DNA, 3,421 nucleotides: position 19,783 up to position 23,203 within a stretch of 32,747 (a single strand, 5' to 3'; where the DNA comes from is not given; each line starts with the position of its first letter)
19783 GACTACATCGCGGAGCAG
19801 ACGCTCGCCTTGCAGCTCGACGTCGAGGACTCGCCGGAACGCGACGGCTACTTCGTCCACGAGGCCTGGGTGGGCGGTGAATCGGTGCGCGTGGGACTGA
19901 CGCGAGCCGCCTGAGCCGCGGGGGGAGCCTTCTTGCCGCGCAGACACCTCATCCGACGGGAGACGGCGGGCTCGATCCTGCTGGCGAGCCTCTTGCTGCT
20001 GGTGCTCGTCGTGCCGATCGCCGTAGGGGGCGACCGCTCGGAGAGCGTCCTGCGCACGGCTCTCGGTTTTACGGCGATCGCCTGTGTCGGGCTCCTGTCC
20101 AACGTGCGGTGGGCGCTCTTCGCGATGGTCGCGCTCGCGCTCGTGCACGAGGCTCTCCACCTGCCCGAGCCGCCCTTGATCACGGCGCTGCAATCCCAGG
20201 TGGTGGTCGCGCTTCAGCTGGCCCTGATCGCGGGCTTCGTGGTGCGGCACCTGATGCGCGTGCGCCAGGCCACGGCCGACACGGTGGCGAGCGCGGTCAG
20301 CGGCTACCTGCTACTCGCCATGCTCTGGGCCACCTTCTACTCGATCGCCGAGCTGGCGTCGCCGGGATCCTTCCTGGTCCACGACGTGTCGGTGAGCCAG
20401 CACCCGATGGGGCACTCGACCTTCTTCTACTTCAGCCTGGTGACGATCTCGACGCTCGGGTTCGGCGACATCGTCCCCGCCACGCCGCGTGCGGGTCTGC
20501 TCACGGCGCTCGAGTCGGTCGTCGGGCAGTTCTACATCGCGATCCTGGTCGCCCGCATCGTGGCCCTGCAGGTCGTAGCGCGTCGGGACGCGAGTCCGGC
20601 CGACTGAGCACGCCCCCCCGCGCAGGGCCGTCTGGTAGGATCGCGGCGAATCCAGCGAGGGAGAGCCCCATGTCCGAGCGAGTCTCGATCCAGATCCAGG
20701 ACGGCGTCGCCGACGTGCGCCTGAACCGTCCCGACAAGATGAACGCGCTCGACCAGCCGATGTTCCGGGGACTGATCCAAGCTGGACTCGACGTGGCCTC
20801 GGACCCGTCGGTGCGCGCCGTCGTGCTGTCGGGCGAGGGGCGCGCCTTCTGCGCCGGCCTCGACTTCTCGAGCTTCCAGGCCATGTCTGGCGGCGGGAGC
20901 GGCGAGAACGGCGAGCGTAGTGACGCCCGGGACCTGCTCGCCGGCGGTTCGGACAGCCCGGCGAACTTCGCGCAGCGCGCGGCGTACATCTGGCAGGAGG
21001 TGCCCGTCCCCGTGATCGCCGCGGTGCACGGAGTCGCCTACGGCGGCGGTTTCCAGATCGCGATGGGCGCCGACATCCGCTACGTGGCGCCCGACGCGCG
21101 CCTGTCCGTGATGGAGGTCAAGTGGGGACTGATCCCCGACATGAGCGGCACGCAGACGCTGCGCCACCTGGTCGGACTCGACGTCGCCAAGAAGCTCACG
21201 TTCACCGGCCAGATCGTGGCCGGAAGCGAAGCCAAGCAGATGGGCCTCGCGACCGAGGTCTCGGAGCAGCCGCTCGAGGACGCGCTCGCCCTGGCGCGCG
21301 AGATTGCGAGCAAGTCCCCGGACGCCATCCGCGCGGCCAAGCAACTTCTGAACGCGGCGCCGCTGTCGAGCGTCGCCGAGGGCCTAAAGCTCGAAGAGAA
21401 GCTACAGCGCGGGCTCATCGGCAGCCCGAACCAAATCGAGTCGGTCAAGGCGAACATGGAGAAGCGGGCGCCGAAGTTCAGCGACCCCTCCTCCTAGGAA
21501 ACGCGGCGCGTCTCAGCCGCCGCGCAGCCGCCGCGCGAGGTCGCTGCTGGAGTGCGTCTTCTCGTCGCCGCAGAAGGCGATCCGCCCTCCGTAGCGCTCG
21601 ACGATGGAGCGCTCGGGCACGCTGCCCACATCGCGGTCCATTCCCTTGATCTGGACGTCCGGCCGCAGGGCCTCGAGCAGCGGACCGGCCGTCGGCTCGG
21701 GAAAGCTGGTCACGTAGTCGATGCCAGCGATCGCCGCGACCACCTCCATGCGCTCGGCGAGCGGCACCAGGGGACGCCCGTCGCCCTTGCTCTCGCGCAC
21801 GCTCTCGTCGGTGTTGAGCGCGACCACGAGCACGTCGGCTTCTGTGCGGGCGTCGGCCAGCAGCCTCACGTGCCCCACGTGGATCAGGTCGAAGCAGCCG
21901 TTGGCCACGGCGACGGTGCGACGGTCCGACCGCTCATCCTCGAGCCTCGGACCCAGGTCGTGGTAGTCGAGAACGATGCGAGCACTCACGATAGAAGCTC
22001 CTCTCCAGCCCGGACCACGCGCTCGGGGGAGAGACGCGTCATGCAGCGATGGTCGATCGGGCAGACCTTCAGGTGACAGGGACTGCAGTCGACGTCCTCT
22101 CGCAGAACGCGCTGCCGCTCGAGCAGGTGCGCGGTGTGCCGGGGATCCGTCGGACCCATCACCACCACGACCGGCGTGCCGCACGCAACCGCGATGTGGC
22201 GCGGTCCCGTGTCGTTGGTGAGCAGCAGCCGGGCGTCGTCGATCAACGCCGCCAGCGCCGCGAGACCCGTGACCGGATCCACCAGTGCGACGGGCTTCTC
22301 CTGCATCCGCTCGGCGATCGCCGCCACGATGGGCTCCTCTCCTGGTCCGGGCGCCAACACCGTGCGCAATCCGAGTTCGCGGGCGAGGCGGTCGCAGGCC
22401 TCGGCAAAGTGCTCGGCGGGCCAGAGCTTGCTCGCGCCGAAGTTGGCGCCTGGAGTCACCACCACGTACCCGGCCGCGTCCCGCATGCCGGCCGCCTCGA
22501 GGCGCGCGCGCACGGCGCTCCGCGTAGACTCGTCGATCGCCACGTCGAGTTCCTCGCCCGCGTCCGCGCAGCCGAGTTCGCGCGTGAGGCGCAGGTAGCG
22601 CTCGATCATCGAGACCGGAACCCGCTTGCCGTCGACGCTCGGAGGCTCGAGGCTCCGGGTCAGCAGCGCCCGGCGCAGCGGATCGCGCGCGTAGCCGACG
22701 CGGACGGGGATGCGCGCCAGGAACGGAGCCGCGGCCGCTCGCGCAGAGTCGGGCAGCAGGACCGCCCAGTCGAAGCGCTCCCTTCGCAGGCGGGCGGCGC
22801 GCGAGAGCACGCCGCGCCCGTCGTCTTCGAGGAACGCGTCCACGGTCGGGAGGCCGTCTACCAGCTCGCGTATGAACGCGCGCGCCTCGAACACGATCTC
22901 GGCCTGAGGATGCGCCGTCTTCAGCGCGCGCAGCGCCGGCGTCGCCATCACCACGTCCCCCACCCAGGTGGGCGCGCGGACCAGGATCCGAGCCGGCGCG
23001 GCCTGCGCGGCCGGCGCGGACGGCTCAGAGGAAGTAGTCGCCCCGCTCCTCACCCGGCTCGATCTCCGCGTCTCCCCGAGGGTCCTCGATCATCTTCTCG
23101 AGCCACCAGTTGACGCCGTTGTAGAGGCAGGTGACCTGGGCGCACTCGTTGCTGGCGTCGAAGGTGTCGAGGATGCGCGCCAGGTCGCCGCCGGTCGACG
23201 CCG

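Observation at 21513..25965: Five tightly coupled genes (NUDIX, Gfo/Idh/MocA oxidoreductase, radical SAM, GT9 heptosyltransferase, stand-alone heptose-1-P adenylyltransferase): a candidate novel modified-heptose or nucleotide-sugar pathway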

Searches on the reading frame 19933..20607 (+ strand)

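Call 37: search_protein_families(library=pfam, proteins=[window:19933-20607:+], max_evalue=0.0001)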
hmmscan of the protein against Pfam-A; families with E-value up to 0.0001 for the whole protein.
window:19933-20607:+ (224 aa): 1 family
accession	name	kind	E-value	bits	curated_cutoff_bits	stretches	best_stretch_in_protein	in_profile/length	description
PF07885.22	Ion_trans_2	-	6.4e-10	39.2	22.5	1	139-210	16-74/79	Ion channel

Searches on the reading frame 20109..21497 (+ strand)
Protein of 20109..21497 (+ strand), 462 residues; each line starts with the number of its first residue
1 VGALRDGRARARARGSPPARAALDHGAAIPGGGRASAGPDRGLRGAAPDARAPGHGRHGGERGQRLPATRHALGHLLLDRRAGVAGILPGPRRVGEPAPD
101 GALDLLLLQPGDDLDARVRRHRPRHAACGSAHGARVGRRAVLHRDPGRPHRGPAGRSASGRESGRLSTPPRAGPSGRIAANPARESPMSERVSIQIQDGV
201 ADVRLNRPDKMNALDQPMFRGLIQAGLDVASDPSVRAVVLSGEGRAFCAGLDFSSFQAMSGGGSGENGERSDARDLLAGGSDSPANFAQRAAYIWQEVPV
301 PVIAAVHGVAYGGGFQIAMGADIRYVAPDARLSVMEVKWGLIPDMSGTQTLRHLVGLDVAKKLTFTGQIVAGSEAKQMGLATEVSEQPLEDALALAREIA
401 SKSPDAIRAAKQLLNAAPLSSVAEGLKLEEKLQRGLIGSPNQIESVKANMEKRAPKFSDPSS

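Call 37: search_protein_families(library=pfam, proteins=[window:20109-21497:+], max_evalue=0.0001)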
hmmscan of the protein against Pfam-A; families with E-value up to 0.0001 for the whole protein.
window:20109-21497:+ (462 aa): 2 families
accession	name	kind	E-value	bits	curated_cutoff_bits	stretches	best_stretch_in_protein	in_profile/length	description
PF00378.25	ECH_1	-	1.3e-48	165.9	27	1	196-459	2-250/251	Enoyl-CoA hydratase/isomerase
PF16113.10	ECH_2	-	2e-32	113.5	27.2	1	203-387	4-174/335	Enoyl-CoA hydratase/isomerase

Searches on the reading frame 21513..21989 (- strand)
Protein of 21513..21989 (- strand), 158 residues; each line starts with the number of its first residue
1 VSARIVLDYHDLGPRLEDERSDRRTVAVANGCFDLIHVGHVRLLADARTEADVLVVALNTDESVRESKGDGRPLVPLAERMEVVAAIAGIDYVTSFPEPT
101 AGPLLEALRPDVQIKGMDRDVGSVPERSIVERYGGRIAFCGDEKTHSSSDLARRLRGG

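Call 3: search_protein_families(library=pfam, proteins=[window:21513-21989:-], max_evalue=0.01)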
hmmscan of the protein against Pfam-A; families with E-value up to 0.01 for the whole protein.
window:21513-21989:- (158 aa): 2 families
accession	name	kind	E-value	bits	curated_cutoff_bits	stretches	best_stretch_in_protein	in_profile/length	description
PF01467.32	CTP_transf_like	-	1.2e-14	55.1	21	1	28-118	1-89/133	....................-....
PF06574.18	FAD_syn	-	0.00044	20.5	27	1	22-94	4-81/158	FAD synthetase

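Call 4: search_protein_families(library=ncbifam, proteins=[window:21513-21989:-], max_evalue=0.01)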
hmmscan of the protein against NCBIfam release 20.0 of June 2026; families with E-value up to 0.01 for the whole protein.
window:21513-21989:- (158 aa): 12 families
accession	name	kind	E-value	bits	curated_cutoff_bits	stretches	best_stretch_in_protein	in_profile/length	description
TIGR02199.1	rfaE_dom_II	equivalog_domain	9.5e-43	145.5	181.5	1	18-155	5-142/144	D-glycero-beta-D-manno-heptose 1-phosphate adenylyltransferase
NF008454.0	PRK11316.1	equivalog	4.2e-34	118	521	1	6-155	322-471/475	bifunctional D-glycero-beta-D-manno-heptose-7-phosphate kinase/D-glycero-beta-D-manno-heptose 1-phosphate adenylyltransferase HldE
TIGR00125.1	cyt_tran_rel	domain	1.1e-13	51.1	27.7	1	26-87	1-59/65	adenylyltransferase/cytidyltransferase family protein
TIGR01518.1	g3p_cytidyltrns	equivalog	1.9e-07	31.2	165.4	1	29-93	3-65/125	glycerol-3-phosphate cytidylyltransferase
NF001985.0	PRK00777.1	subfamily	4.7e-07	30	104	1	28-86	8-64/157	pantetheine-phosphate adenylyltransferase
NF004162.0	PRK05627.1-5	equivalog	5.7e-05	22.7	241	1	23-97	12-87/304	bifunctional riboflavin kinase/FAD synthetase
NF002250.0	PRK01170.1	subfamily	9.6e-05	22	489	1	27-80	3-53/322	bifunctional pantetheine-phosphate adenylyltransferase/NTP phosphatase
NF041124.1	CoaD_Thcocales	equivalog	0.0013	18.6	290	1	27-84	7-63/156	phosphopantetheine adenylyltransferase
NF004159.0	PRK05627.1-2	equivalog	0.0049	16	306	1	21-56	12-47/326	bifunctional riboflavin kinase/FAD synthetase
TIGR00083.1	ribF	equivalog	0.006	16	184.35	1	30-88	4-67/290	riboflavin biosynthesis protein RibF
NF004160.0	PRK05627.1-3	equivalog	0.0081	14.8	295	0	21-93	12-89/325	bifunctional riboflavin kinase/FAD synthetase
TIGR01510.1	coaD_prev_kdtB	equivalog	0.0086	16.1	103.3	0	27-63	2-38/155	pantetheine-phosphate adenylyltransferase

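Call 39: search_solved_structures(query=window:21513-21989:-, max_evalue=0.001)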
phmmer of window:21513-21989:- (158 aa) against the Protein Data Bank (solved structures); distinct sequences matched with E-value up to 0.001: 9.
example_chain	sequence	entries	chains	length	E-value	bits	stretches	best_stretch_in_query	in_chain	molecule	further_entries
5x9q_A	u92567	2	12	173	8.1e-26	94.2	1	26-156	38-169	Putative cytidylyltransferase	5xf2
3elb_A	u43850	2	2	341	1.8e-19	73.6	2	23-154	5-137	Ethanolamine-phosphate cytidylyltransferase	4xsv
2b7l_A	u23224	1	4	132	1.6e-05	28.3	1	28-64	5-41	glycerol-3-phosphate cytidylyltransferase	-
3glv_A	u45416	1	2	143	1.9e-05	28.1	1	28-137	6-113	Lipopolysaccharide core biosynthesis protein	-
1coz_A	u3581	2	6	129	4.1e-05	27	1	28-64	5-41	PROTEIN (GLYCEROL-3-PHOSPHATE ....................) | glycerol-3-phosphate cytidylyltransferase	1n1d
9hsg_A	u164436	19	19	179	0.00024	24.5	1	21-95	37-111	choline-phosphate cytidylyltransferase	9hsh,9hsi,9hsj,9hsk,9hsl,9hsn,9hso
9hsm_A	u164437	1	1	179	0.00024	24.5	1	21-95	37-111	choline-phosphate cytidylyltransferase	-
4zcp_A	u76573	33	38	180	0.00025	24.5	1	21-95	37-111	Cholinephosphate cytidylyltransferase | Choline-phosphate cytidylyltransferase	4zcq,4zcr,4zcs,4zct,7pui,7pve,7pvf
5x3d_A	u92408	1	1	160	0.00085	22.7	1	24-124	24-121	Phosphoenolpyruvate phosphomutase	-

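Call 74: search_protein_families(library=padloc, proteins=[window:21513-21989:-], max_evalue=0.001)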
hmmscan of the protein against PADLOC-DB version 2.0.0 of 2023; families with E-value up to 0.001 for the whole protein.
window:21513-21989:- (158 aa): 0 families

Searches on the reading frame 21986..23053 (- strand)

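Call 3: search_protein_families(library=pfam, proteins=[window:21986-23053:-], max_evalue=0.01)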
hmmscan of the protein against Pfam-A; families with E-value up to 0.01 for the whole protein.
window:21986-23053:- (355 aa): 1 family
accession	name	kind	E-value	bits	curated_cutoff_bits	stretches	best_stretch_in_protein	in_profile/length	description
PF01075.23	Glyco_transf_9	-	1.3e-36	126.6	22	1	86-334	5-244/247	Glycosyltransferase family 9 (heptosyltransferase)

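Call 4: search_protein_families(library=ncbifam, proteins=[window:21986-23053:-], max_evalue=0.01)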
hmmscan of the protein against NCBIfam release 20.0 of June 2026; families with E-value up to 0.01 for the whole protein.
window:21986-23053:- (355 aa): 6 families
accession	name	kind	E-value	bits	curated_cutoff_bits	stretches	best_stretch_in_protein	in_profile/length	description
TIGR02195.1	heptsyl_trn_II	equivalog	3.3e-55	187.6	134.6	1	22-354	1-338/339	lipopolysaccharide heptosyltransferase II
NF008162.0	PRK10916.1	equivalog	4.1e-34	118.3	569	1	22-318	2-306/348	ADP-heptose--LPS heptosyltransferase RfaF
TIGR02201.1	heptsyl_trn_III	equivalog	2.1e-25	89.5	170.2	1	22-314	1-301/344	putative lipopolysaccharide heptosyltransferase III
NF007742.0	PRK10422.1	equivalog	2.6e-23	82.4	467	1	20-303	5-292/352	lipopolysaccharide core heptosyltransferase RfaQ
TIGR02193.1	heptsyl_trn_I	equivalog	5.6e-18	65.2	185.3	1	30-320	9-302/320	lipopolysaccharide heptosyltransferase I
NF008204.0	PRK10964.1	equivalog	7.3e-09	35.2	437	1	181-316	165-296/322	lipopolysaccharide heptosyltransferase RfaC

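Call 74: search_protein_families(library=padloc, proteins=[window:21986-23053:-], max_evalue=0.001)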
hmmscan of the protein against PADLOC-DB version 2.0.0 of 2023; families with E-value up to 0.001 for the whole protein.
window:21986-23053:- (355 aa): 0 families
